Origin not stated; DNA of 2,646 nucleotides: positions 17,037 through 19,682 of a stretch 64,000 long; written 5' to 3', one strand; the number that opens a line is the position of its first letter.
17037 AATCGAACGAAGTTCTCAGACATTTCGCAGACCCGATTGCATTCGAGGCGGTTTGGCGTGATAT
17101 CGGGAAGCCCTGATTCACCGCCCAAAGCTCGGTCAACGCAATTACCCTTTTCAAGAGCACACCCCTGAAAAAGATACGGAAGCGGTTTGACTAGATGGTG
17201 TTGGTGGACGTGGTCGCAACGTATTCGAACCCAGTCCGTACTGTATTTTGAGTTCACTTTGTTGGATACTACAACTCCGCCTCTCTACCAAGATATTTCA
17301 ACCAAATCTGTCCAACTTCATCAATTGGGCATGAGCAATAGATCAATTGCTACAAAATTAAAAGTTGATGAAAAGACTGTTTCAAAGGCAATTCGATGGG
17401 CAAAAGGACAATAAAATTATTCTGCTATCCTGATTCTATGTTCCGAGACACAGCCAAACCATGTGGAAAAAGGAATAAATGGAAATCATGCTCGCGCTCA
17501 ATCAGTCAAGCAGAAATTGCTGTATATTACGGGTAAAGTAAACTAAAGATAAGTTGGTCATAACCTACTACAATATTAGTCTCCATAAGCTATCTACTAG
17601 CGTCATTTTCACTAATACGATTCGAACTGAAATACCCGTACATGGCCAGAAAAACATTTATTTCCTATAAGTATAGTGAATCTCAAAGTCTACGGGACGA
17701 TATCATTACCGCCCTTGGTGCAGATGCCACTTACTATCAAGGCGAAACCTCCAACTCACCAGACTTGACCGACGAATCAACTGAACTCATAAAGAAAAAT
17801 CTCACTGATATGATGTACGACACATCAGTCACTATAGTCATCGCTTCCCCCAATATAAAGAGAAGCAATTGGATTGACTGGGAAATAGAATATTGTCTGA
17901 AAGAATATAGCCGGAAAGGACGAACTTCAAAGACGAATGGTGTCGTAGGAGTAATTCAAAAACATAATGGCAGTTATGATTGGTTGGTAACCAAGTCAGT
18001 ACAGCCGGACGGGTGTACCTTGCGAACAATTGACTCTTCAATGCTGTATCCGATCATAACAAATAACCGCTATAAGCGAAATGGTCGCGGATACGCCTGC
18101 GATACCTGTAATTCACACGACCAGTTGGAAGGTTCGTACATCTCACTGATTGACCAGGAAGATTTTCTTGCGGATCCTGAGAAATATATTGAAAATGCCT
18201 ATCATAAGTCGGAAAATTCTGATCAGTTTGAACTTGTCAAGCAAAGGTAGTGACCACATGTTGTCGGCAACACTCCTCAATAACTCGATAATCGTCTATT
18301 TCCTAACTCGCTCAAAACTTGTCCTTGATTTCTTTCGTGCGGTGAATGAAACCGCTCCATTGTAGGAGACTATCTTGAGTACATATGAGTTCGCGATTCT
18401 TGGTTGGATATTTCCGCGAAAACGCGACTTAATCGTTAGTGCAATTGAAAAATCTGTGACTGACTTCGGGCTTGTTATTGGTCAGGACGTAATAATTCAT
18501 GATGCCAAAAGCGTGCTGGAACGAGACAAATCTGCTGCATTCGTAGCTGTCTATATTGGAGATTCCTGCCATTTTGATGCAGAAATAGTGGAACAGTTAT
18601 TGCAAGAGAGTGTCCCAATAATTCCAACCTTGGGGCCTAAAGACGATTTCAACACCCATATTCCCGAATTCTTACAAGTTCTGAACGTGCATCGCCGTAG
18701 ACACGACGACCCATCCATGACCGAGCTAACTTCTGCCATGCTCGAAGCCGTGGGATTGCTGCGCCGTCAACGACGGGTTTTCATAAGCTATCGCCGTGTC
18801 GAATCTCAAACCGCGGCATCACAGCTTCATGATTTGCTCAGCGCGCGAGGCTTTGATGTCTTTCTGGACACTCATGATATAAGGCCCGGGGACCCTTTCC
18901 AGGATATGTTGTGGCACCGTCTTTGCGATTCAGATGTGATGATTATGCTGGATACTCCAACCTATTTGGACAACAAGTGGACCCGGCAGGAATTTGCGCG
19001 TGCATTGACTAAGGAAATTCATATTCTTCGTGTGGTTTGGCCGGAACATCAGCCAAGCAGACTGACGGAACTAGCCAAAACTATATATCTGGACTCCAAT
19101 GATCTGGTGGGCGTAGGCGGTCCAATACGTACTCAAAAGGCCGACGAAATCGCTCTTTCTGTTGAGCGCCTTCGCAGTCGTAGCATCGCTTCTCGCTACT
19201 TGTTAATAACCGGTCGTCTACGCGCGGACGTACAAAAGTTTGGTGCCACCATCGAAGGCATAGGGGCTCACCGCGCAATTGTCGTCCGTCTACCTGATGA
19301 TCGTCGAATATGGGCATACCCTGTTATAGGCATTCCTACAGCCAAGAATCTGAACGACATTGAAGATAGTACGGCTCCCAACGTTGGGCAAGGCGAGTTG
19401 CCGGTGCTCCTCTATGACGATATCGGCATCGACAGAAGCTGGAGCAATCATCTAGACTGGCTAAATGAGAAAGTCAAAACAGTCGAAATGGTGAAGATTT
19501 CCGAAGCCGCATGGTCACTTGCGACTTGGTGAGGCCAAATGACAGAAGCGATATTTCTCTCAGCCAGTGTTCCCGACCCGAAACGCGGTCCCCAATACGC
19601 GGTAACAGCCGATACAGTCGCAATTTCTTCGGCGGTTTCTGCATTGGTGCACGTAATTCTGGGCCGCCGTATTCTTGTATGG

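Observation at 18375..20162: Translationally coupled multidomain TIR protein and free-standing SLOG-like protein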

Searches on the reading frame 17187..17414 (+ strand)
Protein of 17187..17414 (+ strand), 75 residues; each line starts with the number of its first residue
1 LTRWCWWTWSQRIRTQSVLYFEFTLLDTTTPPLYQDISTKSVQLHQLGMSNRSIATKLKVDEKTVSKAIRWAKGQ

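Call 74: search_protein_families(library=pfam, proteins=[window:17187-17414:+], max_evalue=0.01)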
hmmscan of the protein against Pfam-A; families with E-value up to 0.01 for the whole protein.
window:17187-17414:+ (75 aa): 4 families
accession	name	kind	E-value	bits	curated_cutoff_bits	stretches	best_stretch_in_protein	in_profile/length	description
PF25787.1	HTH_SB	-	3.5e-05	23.9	43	1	33-71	7-45/53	Sleeping Beauty transposase HTH domain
PF00196.25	GerE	-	0.002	18.2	23.5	0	48-66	17-35/57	Bacterial regulatory proteins, luxR family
PF13384.12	HTH_23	-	0.0026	18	24.6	1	42-71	11-40/50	Homeodomain-like domain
PF13936.12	HTH_38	-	0.0036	17.5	27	1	43-69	15-41/44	Helix-turn-helix domain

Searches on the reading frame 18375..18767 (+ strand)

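Call 54: search_protein_families(library=pfam, proteins=[window:18375-18767:+], max_evalue=10)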
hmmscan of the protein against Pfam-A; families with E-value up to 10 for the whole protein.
seq(131 aa): 1 family
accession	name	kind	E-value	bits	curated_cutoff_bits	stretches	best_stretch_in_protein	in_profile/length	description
PF13478.12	XdhC_C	-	0.19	12.7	29.7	1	25-95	10-84/125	XdhC Rossmann domain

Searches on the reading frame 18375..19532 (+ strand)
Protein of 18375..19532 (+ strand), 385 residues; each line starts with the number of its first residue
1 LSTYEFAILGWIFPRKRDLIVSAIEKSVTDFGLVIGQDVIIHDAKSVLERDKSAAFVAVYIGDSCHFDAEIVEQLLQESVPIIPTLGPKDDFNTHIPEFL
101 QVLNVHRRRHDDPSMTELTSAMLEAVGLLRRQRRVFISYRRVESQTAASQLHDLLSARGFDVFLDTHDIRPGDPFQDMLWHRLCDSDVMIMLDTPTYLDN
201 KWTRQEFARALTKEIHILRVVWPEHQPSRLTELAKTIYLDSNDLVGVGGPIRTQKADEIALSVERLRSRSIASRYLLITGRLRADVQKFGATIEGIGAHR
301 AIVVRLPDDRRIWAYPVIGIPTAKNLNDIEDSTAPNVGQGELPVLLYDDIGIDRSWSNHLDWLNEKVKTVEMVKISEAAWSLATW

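Call 3: search_protein_families(library=pfam, proteins=[window:18375-19532:+], max_evalue=0.1)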
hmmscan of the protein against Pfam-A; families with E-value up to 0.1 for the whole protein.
window:18375-19532:+ (385 aa): 4 families
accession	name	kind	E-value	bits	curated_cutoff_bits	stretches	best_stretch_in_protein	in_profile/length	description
PF13676.11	TIR_2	-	3.1e-18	66.9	28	1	135-240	1-107/122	TIR domain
PF01582.25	TIR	-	4.7e-05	23.7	21.3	1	135-212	4-82/179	TIR domain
PF13478.12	XdhC_C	-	0.025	15.5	29.7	0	26-93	11-82/125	XdhC Rossmann domain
PF08937.16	ThsB_TIR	-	0.06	14.2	21.2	0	136-224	1-97/100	Thoeris protein ThsB, TIR-like domain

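Call 4: search_protein_families(library=padloc, proteins=[window:18375-19532:+], max_evalue=0.1)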
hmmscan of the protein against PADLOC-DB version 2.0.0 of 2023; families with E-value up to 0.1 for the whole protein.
window:18375-19532:+ (385 aa): 10 families
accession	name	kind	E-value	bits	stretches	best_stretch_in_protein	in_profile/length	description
PDLC00434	ThsB1|ThsB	-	1.6e-83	279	1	3-379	10-389/396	TIR-like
PDLC02012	SAVED5--SAVED_TIR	-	1.8e-09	35.2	1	133-213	14-94/404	-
PDLC05062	PDC-S66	-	6.9e-08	30.3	1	134-223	150-239/282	-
PDLC00727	Effector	-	1.1e-07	28.7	1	128-174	169-215/590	TIR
PDLC02013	SAVED5--SAVED_TIR_JAB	-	4.7e-07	26.7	1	126-175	166-215/584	-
PDLC00424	ThsB1|ThsB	-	9.3e-06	23.6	1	133-199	102-168/234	TIR-like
PDLC00728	Effector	-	0.0001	19.4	1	133-173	10-50/432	TIR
PDLC02421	Aga_TIR-PNTD1-PNTD2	-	0.00077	16.7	1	133-210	4-82/430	Class I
PDLC03957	bSEFIR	-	0.0024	15.7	1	121-198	34-106/412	-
PDLC02962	RT-TIR_XII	-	0.01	12.7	1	131-216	344-429/478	single gene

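Call 32: find_homologous_proteins(query=window:18375-19532:+, max_evalue=0.001)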
Query window:18375-19532:+ (385 aa): 1949 proteins with E <= 0.001 among 6683 candidates; the best 120 are listed.
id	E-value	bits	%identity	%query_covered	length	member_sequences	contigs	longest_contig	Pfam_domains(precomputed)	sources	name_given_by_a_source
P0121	1.1e-256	869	100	100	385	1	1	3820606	PF13676.12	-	-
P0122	4.8e-202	689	79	100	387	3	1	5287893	PF13676.12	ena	-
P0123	8.5e-192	655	75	100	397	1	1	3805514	PF13676.12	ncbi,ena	-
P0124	1.3e-190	651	75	100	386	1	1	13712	PF13676.12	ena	-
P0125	7.1e-187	639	74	100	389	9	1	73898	PF13676.12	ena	-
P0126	3.4e-185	634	73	97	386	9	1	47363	PF13676.12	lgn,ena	-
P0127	1.3e-184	632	74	100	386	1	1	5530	PF13676.12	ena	-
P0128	8.5e-184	629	72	97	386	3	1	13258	PF13676.12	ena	-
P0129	5.0e-174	597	68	100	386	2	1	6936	PF13676.12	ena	-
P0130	8.0e-173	593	67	100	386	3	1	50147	PF13676.12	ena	-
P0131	2.8e-171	588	66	100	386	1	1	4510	PF13676.12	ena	-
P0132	3.6e-169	581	66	100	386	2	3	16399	PF13676.12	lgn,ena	-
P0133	8.9e-169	580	67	100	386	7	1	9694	PF13676.12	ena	-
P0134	7.6e-168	576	66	100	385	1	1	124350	PF01582.26,PF13676.12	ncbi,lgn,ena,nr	ncbi:MAG: toll/interleukin-1 receptor domain-containing protein [Deltaproteobacteria bacterium]|nr:t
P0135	1.9e-165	569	64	100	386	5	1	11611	PF13676.12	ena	-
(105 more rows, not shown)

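Call 37: search_solved_structures(query=A2, max_evalue=1, show_alignments=2)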
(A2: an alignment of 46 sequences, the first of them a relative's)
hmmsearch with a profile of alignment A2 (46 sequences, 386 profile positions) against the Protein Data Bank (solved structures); distinct sequences matched with E-value up to 1: 30.
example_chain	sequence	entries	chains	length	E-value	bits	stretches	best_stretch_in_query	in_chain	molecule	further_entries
7uxr_A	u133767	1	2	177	7.8e-05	25.1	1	132-224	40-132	TIR domain protein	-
8p2m_A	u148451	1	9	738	0.00022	23.6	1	126-199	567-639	NAD(+) hydrolase tir-1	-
9tzw_A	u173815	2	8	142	0.00092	21.6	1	135-217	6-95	NAD(+) hydrolase SARM1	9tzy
9mw1_B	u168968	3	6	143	0.00093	21.6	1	135-217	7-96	NAD(+) hydrolase SARM1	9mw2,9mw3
6o0u_A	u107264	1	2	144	0.00094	21.6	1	135-217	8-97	Sterile alpha and TIR motif-containing protein 1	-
10ra_A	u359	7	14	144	0.00094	21.5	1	135-217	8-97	Sterile alpha and TIR motif-containing protein 1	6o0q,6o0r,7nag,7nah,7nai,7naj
10rb_A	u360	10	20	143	0.00094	21.5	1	135-217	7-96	NAD(+) hydrolase SARM1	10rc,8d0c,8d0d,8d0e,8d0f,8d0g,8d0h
9hq0_A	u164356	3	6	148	0.001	21.4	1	135-217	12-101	NAD(+) hydrolase SARM1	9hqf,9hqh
6o0v_A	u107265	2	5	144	0.0053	19.1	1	135-216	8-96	Sterile alpha and TIR motif-containing protein 1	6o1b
6wt6_A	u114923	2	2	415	0.013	17.8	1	125-210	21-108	Metazoan TIR-STING fusion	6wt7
6wpk_A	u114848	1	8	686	0.016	17.5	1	135-211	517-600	NAD(+) hydrolase SARM1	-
7ld0_A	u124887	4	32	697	0.017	17.4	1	135-211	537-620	NAD(+) hydrolase SARM1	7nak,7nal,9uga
7djt_A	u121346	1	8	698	0.017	17.4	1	135-211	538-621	NAD(+) hydrolase SARM1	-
7knq_A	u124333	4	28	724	0.018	17.4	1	135-211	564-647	NAD(+) hydrolase SARM1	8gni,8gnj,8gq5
9l2d_A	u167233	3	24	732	0.018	17.3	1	135-211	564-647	NAD(+) hydrolase SARM1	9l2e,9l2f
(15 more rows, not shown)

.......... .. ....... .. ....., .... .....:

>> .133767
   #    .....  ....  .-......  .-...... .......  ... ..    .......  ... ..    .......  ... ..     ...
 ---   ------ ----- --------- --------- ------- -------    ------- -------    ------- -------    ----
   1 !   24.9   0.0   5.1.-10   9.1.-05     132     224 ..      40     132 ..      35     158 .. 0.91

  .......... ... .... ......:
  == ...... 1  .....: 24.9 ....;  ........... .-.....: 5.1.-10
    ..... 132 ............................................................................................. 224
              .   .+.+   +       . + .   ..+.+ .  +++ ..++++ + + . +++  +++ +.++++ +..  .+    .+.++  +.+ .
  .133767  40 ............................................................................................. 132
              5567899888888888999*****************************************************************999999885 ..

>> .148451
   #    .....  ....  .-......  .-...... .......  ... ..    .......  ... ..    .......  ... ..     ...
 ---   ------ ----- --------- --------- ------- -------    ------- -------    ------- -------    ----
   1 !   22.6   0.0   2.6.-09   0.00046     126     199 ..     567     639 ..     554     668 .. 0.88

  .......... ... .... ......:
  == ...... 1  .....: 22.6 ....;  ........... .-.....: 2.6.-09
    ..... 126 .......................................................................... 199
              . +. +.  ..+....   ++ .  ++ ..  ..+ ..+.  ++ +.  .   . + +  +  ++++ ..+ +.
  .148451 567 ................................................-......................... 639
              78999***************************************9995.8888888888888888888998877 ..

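Call 49: predict_structure(alignment_id=A2)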
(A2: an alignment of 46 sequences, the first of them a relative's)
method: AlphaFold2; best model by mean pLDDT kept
length: 385 residues; sequences in the alignment: 46
mean_pLDDT: 88.2   pTM: 0.85
mean pLDDT of the five models: 88.2, 88.1, 85.2, 84.1, 66.7
residues with pLDDT >= 90: 192; 70-90: 179; 50-70: 13; < 50: 1
segments of 3 or more residues with pLDDT < 50: none
pLDDT, mean of each block of 10 residues (from residue 1): 90 92 93 91 94 91 94 91 92 92 87 89 86 88 86 93 80 81 93 86 85 92 83 87 86 94 89 89 91 90 91 90 87 60 88 85 85 89 84
secondary structure, 60 per line:
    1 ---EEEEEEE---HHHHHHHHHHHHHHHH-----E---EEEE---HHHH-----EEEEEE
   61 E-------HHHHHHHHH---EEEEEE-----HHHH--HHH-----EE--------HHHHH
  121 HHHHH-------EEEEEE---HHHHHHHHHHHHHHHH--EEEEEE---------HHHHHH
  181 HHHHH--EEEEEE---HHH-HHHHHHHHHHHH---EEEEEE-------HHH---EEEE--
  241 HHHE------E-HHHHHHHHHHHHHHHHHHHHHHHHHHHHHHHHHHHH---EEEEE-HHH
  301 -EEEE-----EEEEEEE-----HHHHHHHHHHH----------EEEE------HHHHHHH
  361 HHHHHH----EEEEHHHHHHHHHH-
elements in order: E4-10 H14-29 E39-42 H46-49 E55-61 H69-77 E81-86 H92-95 H116-125 E133-138 H142-157 E160-165 H175-185 E188-193 H201-212 E216-221 E235-238 H253-288 E292-296 E302-305 E311-317 H323-333 E344-347 H354-366 E371-374 H375-384

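Call 52: fold_search(model_id=the predicted structure, library=pdb)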
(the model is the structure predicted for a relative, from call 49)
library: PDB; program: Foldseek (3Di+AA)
matches with E <= 10: 1604; with E <= 0.001: 16
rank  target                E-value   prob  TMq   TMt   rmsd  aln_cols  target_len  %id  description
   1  5tq2_A                2.3e-04  0.96  0.20  0.20  22.4       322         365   12  Crystal structure of amino terminal domains of the NMDA receptor subunit GluN1 and GluN2A in complex with zinc at GluN (released 2016-12-14)
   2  5tq0_A                2.5e-04  0.96  0.20  0.21  22.5       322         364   12  Crystal structure of amino terminal domains of the NMDA receptor subunit GluN1 and GluN2A in the presence of EDTA (released 2016-12-14)
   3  3c3j_A                2.6e-04  0.99  0.22  0.23  18.8       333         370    9  Crystal structure of tagatose-6-phosphate ketose/aldose isomerase from Escherichia coli (released 2008-02-19)
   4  4s1w_B                3.1e-04  0.97  0.20  0.22  19.1       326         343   13  Structure of a putative Glutamine--Fructose-6-Phosphate Aminotransferase from Staphylococcus aureus subsp. aureus Mu50 (released 2015-03-18)
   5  6wht_A                3.2e-04  0.97  0.20  0.11  21.6       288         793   14  GluN1b-GluN2B NMDA receptor in active conformation at 4.4 angstrom resolution (released 2020-08-05)
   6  6xrs_D                4.0e-04  0.91  0.21  0.21  21.0       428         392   13  Crystal structure of a GTP-binding protein EngA (Der homolog) from Neisseria gonorrhoeae bound to GDP (released 2020-09-23)
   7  6xrs_B                4.8e-04  0.94  0.22  0.22  21.0       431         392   12  Crystal structure of a GTP-binding protein EngA (Der homolog) from Neisseria gonorrhoeae bound to GDP (released 2020-09-23)
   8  3hs3_A                5.9e-04  0.96  0.20  0.26  21.4       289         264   12  Crystal structure of periplasmic binding ribose operon repressor protein from Lactobacillus acidophilus (released 2009-06-23)
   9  3c3j_B                6.3e-04  0.95  0.21  0.21  19.3       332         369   10  Crystal structure of tagatose-6-phosphate ketose/aldose isomerase from Escherichia coli (released 2008-02-19)
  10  3wrw_E                6.6e-04  0.98  0.22  0.22  18.5       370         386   11  Crystal structure of the N-terminal domain of resistance protein (released 2014-08-13)
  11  3c3j_C                6.6e-04  0.96  0.21  0.22  18.7       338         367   10  Crystal structure of tagatose-6-phosphate ketose/aldose isomerase from Escherichia coli (released 2008-02-19)
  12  7yfg_A                7.4e-04  0.93  0.20  0.13  22.4       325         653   11  Structure of the Rat GluN1-GluN2C NMDA receptor in complex with glycine and glutamate (major class in asymmetry) (released 2023-03-29)
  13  3wrw_D                7.4e-04  0.69  0.19  0.19  23.5       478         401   11  Crystal structure of the N-terminal domain of resistance protein (released 2014-08-13)
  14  9mpy_B                9.2e-04  0.69  0.19  0.19  23.3       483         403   12  Structure of Saro_1862, a UPF0261 domain protein from Novosphingobium aromaticivorans with bound acetovanillone (released 2025-09-24)
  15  4c6r_A                9.7e-04  1.00  0.28  0.61   4.9       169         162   15  Crystal structure of the TIR domain from the Arabidopsis Thaliana disease resistance protein RPS4 (released 2014-05-28)
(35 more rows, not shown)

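Call 55: search_protein_families(library=pfam, alignment_id=A2, max_evalue=10)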
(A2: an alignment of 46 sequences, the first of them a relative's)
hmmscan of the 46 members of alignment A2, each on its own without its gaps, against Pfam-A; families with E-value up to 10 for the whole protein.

A. member 1, P0121 (385 aa): 4 families
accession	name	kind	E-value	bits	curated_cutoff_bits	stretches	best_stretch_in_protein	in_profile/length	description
PF13676.11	TIR_2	-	3.1e-18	66.9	28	1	135-240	1-107/122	TIR domain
PF01582.25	TIR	-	4.7e-05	23.7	21.3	1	135-212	4-82/179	TIR domain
PF13478.12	XdhC_C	-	0.025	15.5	29.7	1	26-93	11-82/125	XdhC Rossmann domain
PF08937.16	ThsB_TIR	-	0.06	14.2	21.2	1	136-224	1-97/100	Thoeris protein ThsB, TIR-like domain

B. families by the number of members that match (of 46 scanned): 13 families
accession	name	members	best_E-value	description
PF13676.11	TIR_2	46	1.5e-18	TIR domain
PF01582.25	TIR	46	3.4e-06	TIR domain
PF08937.16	ThsB_TIR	36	0.0012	Thoeris protein ThsB, TIR-like domain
PF07593.17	UnbV_ASPIC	7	0.033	ASPIC and UnbV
PF15917.11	Piezo_TM25-28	5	0.12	Piezo TM25-28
PF13899.12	Thioredoxin_7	3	0.064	Thioredoxin-like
PF11530.13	Pilin_PilX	2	0.083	Minor type IV pilin, PilX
PF13478.12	XdhC_C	1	0.025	XdhC Rossmann domain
PF03827.18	Orexin_rec2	1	0.038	Orexin receptor type 2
PF08372.16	PRT_C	1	0.055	Plant phosphoribosyltransferase C-terminal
PF10803.13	GerPB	1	0.11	Spore germination GerPB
PF13912.12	zf-C2H2_6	1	0.27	C2H2-type zinc finger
PF20060.4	DUF6459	1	2.8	Family of unknown function (DUF6459)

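Call 75: search_protein_families(library=ncbifam, proteins=[window:18375-19532:+], max_evalue=0.01)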
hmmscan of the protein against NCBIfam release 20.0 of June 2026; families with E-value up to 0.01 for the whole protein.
window:18375-19532:+ (385 aa): 4 families
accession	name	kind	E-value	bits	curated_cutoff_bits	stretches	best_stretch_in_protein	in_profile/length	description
NF058526.1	Thoeris_type3_ThcB4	equivalog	7.8e-135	449.5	220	1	4-380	1-375/375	Thoeris type III anti-phage system protein ThcB4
NF042941.1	Retron_TIR_antiphage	equivalog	8.2e-09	34.8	600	1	131-216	338-423/464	TIR domain-containing anti-phage reverse transcriptase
NF040588.1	FxsC_Nterm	equivalog_domain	0.00049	20.1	130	1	162-210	48-95/182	TIR-like protein FxsC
TIGR00073.1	hypB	equivalog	0.0086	15.6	121.2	0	22-78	49-105/217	hydrogenase nickel incorporation protein HypB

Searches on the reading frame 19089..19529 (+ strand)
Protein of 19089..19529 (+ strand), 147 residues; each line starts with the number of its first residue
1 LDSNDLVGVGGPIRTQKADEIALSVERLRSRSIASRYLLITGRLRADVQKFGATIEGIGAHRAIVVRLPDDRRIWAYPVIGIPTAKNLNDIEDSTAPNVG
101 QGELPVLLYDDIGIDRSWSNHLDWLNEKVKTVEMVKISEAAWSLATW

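Call 54: search_protein_families(library=pfam, proteins=[window:19089-19529:+], max_evalue=10)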
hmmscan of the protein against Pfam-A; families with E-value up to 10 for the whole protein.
seq(147 aa): 0 families
